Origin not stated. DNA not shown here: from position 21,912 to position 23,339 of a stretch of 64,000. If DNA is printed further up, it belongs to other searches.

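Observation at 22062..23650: Low-GC cassette encoding a membrane-anchored DUF559 endonuclease-like protein with a novel C-terminal domain: candidate undescribed defence/Abi gene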

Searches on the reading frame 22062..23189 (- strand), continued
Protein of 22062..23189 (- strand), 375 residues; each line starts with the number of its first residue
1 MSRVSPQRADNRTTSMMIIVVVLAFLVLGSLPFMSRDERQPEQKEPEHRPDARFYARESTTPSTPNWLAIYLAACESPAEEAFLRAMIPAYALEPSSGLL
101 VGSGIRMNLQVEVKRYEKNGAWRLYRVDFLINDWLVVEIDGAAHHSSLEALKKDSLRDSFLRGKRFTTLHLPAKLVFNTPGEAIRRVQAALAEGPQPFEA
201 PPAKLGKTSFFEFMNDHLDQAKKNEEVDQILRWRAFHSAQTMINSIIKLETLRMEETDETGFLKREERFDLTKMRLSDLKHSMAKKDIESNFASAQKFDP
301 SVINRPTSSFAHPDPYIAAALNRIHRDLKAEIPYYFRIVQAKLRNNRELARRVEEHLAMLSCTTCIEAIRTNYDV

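Call 18: find_encoding_contigs(protein=P0010, flank=8000, max_places=3)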
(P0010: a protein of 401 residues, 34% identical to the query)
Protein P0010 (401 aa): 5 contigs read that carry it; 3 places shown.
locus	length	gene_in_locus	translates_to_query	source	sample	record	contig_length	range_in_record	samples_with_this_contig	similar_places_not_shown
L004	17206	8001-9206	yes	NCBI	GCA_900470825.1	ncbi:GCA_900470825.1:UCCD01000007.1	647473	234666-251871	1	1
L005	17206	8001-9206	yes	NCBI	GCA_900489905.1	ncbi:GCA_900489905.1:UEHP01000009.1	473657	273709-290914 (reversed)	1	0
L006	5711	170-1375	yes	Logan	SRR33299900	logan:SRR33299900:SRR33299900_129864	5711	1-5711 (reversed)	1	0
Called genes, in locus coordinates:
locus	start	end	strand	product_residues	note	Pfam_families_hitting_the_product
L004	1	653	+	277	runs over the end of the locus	PF00528:BPD_transp_1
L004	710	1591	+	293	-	PF01261:AP_endonuc_2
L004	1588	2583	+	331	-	PF01408:GFO_IDH_MocA, PF22725:GFO_IDH_MocA_C3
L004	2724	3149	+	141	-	PF03928:HbpS-like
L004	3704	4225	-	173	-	-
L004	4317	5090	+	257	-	PF01936:NYN, PF12872:OST-HTH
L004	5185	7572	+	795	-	-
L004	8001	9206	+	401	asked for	PF04480:DUF559 (weak), PF18741:MTES_1575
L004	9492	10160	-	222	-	-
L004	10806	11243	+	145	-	-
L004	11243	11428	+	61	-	-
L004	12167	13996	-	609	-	PF06527:TniQ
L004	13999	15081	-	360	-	PF05621:TniB, PF13401:AAA_22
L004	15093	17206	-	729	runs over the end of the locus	-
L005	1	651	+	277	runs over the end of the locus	PF00528:BPD_transp_1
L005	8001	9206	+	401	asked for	PF04480:DUF559 (weak), PF18741:MTES_1575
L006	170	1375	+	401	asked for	PF04480:DUF559 (weak), PF18741:MTES_1575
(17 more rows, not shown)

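Call 22: find_encoding_contigs(protein=P0001, flank=8000, max_places=4)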
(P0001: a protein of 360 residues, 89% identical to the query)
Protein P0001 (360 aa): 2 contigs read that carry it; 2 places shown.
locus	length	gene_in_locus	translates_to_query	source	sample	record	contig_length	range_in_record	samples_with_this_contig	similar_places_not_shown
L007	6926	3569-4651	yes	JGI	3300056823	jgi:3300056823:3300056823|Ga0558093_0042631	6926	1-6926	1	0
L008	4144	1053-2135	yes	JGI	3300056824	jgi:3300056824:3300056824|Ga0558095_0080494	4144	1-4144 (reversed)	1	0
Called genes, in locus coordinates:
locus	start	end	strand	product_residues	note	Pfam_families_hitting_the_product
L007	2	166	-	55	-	?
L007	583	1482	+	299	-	PF13495:Phage_int_SAM_4, PF00589:Phage_integrase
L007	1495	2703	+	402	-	PF14319:Zn_Tnp_IS91, PF04986:Y2_Tnp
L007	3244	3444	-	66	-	-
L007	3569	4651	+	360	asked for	PF18741:MTES_1575 (weak)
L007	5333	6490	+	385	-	-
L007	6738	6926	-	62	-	?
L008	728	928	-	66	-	-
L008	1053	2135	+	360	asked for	PF18741:MTES_1575 (weak)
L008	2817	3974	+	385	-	-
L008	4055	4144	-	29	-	?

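Call 23: find_encoding_contigs(protein=P0004, flank=8000, max_places=4)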
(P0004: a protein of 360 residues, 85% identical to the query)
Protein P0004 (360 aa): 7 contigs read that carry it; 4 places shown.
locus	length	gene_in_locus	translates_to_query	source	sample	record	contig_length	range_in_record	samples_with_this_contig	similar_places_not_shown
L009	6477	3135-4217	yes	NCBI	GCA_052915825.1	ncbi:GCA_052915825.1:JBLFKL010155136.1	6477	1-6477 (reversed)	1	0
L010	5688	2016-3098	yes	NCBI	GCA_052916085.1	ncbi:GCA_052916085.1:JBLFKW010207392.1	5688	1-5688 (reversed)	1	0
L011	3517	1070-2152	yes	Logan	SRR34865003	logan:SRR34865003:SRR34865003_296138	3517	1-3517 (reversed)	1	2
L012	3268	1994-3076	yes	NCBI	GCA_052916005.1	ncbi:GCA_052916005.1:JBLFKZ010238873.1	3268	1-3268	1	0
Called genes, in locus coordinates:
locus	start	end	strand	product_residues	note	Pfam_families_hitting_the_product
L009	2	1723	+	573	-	?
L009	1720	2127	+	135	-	-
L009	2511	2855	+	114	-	-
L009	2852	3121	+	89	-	-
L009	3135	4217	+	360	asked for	PF18741:MTES_1575 (weak)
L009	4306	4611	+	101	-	-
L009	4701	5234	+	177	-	-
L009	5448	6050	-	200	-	PF00239:Resolvase, PF02796:HTH_7 (weak)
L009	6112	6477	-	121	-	?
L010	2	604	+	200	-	?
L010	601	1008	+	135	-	-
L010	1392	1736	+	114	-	-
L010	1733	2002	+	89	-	-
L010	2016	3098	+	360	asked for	PF18741:MTES_1575 (weak)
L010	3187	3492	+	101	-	-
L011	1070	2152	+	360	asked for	PF18741:MTES_1575 (weak)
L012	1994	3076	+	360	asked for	PF18741:MTES_1575 (weak)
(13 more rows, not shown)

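Call 31: predict_structure(alignment_id=A2)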
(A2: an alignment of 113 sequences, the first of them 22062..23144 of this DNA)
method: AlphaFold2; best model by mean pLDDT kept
length: 360 residues; sequences in the alignment: 113
mean_pLDDT: 85.7   pTM: 0.54
mean pLDDT of the five models: 85.7, 84.7, 82.8, 82.8, 82.5
residues with pLDDT >= 90: 195; 70-90: 108; 50-70: 49; < 50: 8
segments of 3 or more residues with pLDDT < 50: none
pLDDT, mean of each block of 10 residues (from residue 1): 93 79 56 76 97 97 97 98 97 93 83 97 80 77 90 96 97 97 66 56 59 84 93 94 71 71 87 91 89 79 83 89 93 97 96 88
secondary structure, 60 per line:
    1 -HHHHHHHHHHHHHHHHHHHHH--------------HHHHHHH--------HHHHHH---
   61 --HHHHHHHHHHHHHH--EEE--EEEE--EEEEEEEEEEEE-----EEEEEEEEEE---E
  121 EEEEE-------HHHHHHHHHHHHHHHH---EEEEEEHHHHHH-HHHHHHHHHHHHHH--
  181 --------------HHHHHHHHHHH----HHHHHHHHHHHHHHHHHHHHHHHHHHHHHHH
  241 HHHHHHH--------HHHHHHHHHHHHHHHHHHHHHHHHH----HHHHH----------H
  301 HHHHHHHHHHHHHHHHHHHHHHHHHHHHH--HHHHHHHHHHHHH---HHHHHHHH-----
elements in order: H2-22 H37-43 H52-57 H63-76 E79-81 E84-87 E90-101 E107-116 E120-125 H133-148 E152-157 H158-163 H165-178 H195-205 H210-247 H256-280 H285-289 H300-329 H332-344 H348-355

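Call 38: find_related_loci(query=A1, collection=genome_contigs, flank=10000)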
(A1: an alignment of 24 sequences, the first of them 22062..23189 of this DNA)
Query A1 (375 aa) in genome_contigs; peptide patterns used: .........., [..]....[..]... (x = any residue, [..] = any of these).
201 stretches matched a pattern; 54 encode a relative of the query (tblastn E <= 1e-3); 54 distinct loci.
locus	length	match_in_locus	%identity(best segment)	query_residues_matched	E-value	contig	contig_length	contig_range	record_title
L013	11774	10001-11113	87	5-375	0e+0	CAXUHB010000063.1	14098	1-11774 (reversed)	MAG TPA_asm: uncultured Acetobacteraceae bacterium isolate public_SRR11456914_metawrap_bin.12 genome assembly, contig: p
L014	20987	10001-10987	34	45-375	3e-49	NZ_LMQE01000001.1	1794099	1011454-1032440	Rhizobium sp. Leaf384 contig_1, whole genome shotgun sequence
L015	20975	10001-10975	35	50-375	3e-48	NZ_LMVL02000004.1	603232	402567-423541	Agrobacterium vitis strain NCPPB 3554 contig4, whole genome shotgun sequence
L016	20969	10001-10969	34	43-365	3e-48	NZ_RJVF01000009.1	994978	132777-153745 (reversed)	Comamonas sp. BIGb0124 Ga0304810_102, whole genome shotgun sequence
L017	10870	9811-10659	34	17-315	2e-45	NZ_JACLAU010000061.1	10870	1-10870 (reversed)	Novosphingobium aerophilum strain 4Y4 NODE_61_length_10870_cov_66.532440, whole genome shotgun sequence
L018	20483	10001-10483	47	16-194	4e-43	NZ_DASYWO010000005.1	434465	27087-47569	MAG: Brevundimonas sp. isolate SMAG_U6283 k141_2021, whole genome shotgun sequence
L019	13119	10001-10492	47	19-194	2e-42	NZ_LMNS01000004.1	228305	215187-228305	Methylobacterium sp. Leaf123 contig_12, whole genome shotgun sequence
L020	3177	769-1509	37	17-282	4e-42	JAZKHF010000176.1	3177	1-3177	MAG: Pseudomonadota bacterium isolate DC_RB_04_SPN110320-bin080_1 DCRB04SPN_B080_1_000000000176, whole genome shotgun se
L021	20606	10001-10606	39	17-235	2e-39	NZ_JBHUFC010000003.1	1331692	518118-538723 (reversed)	Sphingomonas floccifaciens strain CGMCC 1.15797 platanus_K_17_124_3, whole genome shotgun sequence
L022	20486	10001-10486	42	16-197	4e-39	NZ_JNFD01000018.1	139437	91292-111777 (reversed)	Sphingopyxis sp. LC81 contig25, whole genome shotgun sequence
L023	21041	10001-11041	31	16-358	7e-39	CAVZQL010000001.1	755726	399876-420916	MAG: uncultured Acidobacteriota bacterium isolate MFD05705.bin.1.234 genome assembly, contig: contig_1798, whole genome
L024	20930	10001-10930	34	60-365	1e-38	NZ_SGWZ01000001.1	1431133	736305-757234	Kerstersia gyiorum strain DSM 16618 Ga0310503_11, whole genome shotgun sequence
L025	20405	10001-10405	50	51-194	3e-38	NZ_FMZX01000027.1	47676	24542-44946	Belnapia rosea strain CPCC 100156, whole genome shotgun sequence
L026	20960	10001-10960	33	41-363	1e-37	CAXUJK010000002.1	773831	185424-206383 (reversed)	MAG TPA_asm: uncultured Sphingomonadaceae bacterium isolate private_T1887_metawrap_bin.6 genome assembly, contig: privat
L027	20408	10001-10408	49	51-196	4e-37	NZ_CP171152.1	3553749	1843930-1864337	Novosphingobium sp. BL-52-GroH chromosome 1, complete sequence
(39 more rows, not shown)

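Call 47: search_protein_families(library=pfam, alignment_id=A3, max_evalue=0.00001)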
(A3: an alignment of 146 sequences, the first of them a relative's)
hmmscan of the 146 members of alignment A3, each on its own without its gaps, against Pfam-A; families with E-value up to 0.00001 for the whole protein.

A. member 1, L003:2594-3706:- (370 aa): 1 family
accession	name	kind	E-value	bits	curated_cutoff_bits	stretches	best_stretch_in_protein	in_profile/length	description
PF13271.11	DUF4062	-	2.1e-28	98.8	24.7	1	6-87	1-82/82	Domain of unknown function (DUF4062)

B. families by the number of members that match (of 146 scanned): 157 families (the first 25 are shown)
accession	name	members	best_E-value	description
PF00589.27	Phage_integrase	4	1.3e-43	Phage integrase family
PF00155.27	Aminotran_1_2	3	4.5e-80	Aminotransferase class I and II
PF00239.26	Resolvase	3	1.5e-39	Resolvase, N terminal domain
PF03466.25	LysR_substrate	3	3.6e-33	LysR substrate binding domain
PF12796.13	Ank_2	3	6.3e-22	Ankyrin repeats (3 copies)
PF00126.33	HTH_1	3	8.7e-21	Bacterial regulatory helix-turn-helix protein, lysR family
PF13637.12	Ank_4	3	3.8e-20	Ankyrin repeats (many copies)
PF07728.20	AAA_5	3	6.2e-15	AAA domain (dynein-related subfamily)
PF01053.26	Cys_Met_Meta_PP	2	6.8e-107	Cys/Met metabolism PLP-dependent enzyme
PF13561.12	adh_short_C2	2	3.7e-61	Enoyl-(Acyl carrier protein) reductase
PF00106.31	adh_short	2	3.5e-53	short chain dehydrogenase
PF14088.11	DUF4268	2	1.3e-36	Domain of unknown function (DUF4268)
PF00571.33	CBS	2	2.4e-28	CBS domain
PF00271.37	Helicase_C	2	1.4e-19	Helicase conserved C-terminal domain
PF12833.13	HTH_18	2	1.2e-17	Helix-turn-helix domain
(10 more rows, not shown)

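Call 48: search_protein_families(library=padloc, alignment_id=A3, max_evalue=1e-10)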
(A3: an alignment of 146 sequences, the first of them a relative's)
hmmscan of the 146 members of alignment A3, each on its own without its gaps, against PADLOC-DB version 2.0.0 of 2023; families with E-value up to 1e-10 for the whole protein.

A. member 1, L003:2594-3706:- (370 aa): 0 families

B. families by the number of members that match (of 146 scanned): 204 families (the first 25 are shown)
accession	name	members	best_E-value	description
PDLC04913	PDC-S11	2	4.2e-166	-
PDLC04909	PDC-S11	2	5.8e-113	-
PDLC04915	PDC-S11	2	4.3e-81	-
PDLC04910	PDC-S11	2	4.6e-62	-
PDLC04914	PDC-S11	2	3.4e-38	-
PDLC04912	PDC-S11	2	1.9e-34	-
PDLC04916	PDC-S11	2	6.3e-33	-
PDLC04911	PDC-S11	2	1.5e-32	-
PDLC03448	REase_II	2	8e-16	Type II restriction enzyme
PDLC02506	BrxL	1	5.4e-291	BrxL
PDLC02223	STK_OB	1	3.5e-173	-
PDLC03361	MTase_II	1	6.2e-153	Type II methyltransferase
PDLC02508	BrxL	1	2.8e-152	BrxL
PDLC02653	DrmMII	1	2.6e-133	DrmMII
PDLC02224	TerY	1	2.9e-127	-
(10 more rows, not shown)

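Call 50: search_protein_families(library=phrogs, proteins=[window:22062-23144:-], max_evalue=0.01)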
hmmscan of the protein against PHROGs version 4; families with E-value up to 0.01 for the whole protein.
window:22062-23144:- (360 aa): 0 families

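Call 92: search_dna_similar(query=window:22062-23144:-, collection=plasmids, mode=protein, max_evalue=1e-8, max_rows=30)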
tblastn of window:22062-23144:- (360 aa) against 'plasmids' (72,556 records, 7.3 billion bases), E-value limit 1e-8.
Records with a match: 34; places in all: 34; records where one place covers at least 80% of the query: 4.
Best place of each record, by identity: <60% 34.
By first word of the organism name: Escherichia 19; Rhizobium 6; Roseomonas 2; Shigella 2; Cupriavidus 1; Gluconobacter 1; Salipiger 1; Cronobacter 1; Paracoccus 1.
By predicted mobility (MOB-suite, as given by PLSDB): non-mobilizable 25; conjugative 6; mobilizable 3.
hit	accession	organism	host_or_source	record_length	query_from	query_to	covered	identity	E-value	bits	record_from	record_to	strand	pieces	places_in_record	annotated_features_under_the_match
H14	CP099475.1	Roseomonas mucosa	Human skin,single cell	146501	34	354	89%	34.8%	6e-40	157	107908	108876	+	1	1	endonuclease domain-containing protein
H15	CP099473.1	Roseomonas mucosa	Human skin,single cell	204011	34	354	89%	34.8%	6e-40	157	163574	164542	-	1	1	endonuclease domain-containing protein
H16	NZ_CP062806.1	Cupriavidus basilensis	Cell culture,Sediment of a freshwater ...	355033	1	350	97%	29.8%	1e-38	154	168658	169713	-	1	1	DUF559 domain-containing protein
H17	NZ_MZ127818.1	Gluconobacter oxydans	-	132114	9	354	96%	30.0%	3e-33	138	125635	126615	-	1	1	DUF559 domain-containing protein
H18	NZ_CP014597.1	Salipiger sp. CCB-MM3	mangrove soil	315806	5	175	48%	36.3%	7e-22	104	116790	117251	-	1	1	DUF559 domain-containing protein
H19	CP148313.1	Escherichia coli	Dog,single cell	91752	51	201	42%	39.9%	2e-26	117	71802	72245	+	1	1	DUF559 domain-containing protein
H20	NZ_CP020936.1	Escherichia coli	chicken,single cell,intestine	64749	51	201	42%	39.9%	3e-26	117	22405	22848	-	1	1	DUF559 domain-containing protein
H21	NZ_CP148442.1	Escherichia coli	Chicken,single cell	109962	51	201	42%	39.9%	3e-26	117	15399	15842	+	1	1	DUF559 domain-containing protein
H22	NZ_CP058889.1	Shigella flexneri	Stanley WWTPs_33 WWTPs effluent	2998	51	181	36%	45.8%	2e-27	120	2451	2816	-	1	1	none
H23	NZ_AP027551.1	Escherichia coli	Homo sapiens,whole organism,feces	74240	51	180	36%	45.4%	1e-27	121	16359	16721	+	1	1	DUF559 domain-containing protein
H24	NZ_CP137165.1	Escherichia coli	duck,whole organism,rectum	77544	51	180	36%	45.4%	1e-27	121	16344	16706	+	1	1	DUF559 domain-containing protein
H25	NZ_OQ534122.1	Escherichia coli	-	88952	51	180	36%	45.4%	1e-27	121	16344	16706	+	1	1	DUF559 domain-containing protein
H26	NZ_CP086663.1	Escherichia coli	animal,mixed culture,chicken intestine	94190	51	180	36%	45.4%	1e-27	121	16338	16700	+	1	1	DUF559 domain-containing protein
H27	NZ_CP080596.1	Cronobacter sakazakii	food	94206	51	180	36%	45.4%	1e-27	121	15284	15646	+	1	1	DUF559 domain-containing protein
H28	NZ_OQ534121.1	Escherichia coli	-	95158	51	180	36%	45.4%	1e-27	121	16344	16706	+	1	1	DUF559 domain-containing protein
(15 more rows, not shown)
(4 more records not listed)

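Call 93: search_dna_similar(query=window:22062-23144:-, collection=phages, mode=protein, max_evalue=0.00001, max_rows=15)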
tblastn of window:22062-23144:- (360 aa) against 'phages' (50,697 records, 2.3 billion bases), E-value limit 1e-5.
No match.

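Call 94: get_annotated_region(hit=H23, flank=7000)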
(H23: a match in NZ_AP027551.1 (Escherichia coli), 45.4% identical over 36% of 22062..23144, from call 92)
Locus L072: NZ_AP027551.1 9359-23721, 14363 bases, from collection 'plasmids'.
description: Escherichia coli strain LR-51 plasmid pLR-51_1, complete sequence
organism: Escherichia coli (NCBI taxid 562)
taxonomy: Bacteria; Pseudomonadota; Gammaproteobacteria; Enterobacterales; Enterobacteriaceae; Escherichia; Escherichia coli
host: -; source: Homo sapiens,whole organism,feces; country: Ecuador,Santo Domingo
typing (MOB-suite, as given by PLSDB): non-mobilizable; replicon IncY
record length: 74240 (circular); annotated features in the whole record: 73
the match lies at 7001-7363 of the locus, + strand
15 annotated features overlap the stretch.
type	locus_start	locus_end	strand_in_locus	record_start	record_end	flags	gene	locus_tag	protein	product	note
CDS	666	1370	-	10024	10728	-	-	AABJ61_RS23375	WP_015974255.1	DUF3800 domain-containing protein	-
CDS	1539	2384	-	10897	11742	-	-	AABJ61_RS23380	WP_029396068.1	helix-turn-helix domain-containing protein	-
CDS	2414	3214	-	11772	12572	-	-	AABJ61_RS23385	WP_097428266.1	phage antirepressor KilAC domain-containing protein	-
CDS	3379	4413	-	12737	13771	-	-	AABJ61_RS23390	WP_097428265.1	phage antirepressor KilAC domain-containing protein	-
CDS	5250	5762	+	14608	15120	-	-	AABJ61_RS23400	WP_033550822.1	membrane protein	-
CDS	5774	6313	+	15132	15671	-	-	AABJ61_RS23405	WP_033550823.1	DUF5384 family protein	-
CDS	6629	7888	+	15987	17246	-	-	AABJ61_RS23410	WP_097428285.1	DUF559 domain-containing protein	-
CDS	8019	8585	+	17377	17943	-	-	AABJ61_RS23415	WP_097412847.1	hypothetical protein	-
CDS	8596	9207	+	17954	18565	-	-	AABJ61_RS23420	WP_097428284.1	phage tail protein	-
CDS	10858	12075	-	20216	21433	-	-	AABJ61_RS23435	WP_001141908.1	hypothetical protein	-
CDS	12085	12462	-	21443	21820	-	-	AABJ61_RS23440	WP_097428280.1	hypothetical protein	-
CDS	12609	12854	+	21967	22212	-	-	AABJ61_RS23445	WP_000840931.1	hypothetical protein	-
CDS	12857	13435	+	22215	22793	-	-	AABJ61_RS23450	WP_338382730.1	VRR-NUC domain-containing protein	-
CDS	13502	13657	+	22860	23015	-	-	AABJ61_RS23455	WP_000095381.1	hypothetical protein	-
CDS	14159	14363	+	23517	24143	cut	-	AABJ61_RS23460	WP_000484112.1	hypothetical protein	-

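Call 95: get_annotated_region(hit=H19, flank=6000)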
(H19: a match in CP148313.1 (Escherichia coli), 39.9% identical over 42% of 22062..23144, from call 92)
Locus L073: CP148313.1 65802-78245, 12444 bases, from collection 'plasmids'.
description: Escherichia coli strain Z1323PEC0001 plasmid pZ1323PEC0001-2, complete sequence
organism: Escherichia coli (NCBI taxid 562)
taxonomy: Bacteria; Pseudomonadota; Gammaproteobacteria; Enterobacterales; Enterobacteriaceae; Escherichia; Escherichia coli
host: -; source: Dog,single cell; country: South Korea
typing (MOB-suite, as given by PLSDB): non-mobilizable; replicon IncY
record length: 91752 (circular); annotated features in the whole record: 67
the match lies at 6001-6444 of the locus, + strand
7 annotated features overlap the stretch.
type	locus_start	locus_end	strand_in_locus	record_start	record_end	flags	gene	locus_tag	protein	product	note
CDS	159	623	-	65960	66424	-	-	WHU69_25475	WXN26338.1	oxidoreductase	-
CDS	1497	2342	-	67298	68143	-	-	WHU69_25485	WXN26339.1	helix-turn-helix domain-containing protein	-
CDS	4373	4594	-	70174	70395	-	-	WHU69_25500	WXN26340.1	host cell division inhibitor Icd-like protein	-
CDS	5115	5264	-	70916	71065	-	-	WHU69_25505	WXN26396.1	hypothetical protein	-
CDS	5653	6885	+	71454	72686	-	-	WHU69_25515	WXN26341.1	DUF559 domain-containing protein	-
CDS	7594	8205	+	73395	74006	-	-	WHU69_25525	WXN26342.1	phage tail protein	-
CDS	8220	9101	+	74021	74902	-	-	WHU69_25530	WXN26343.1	morphogenetic protein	-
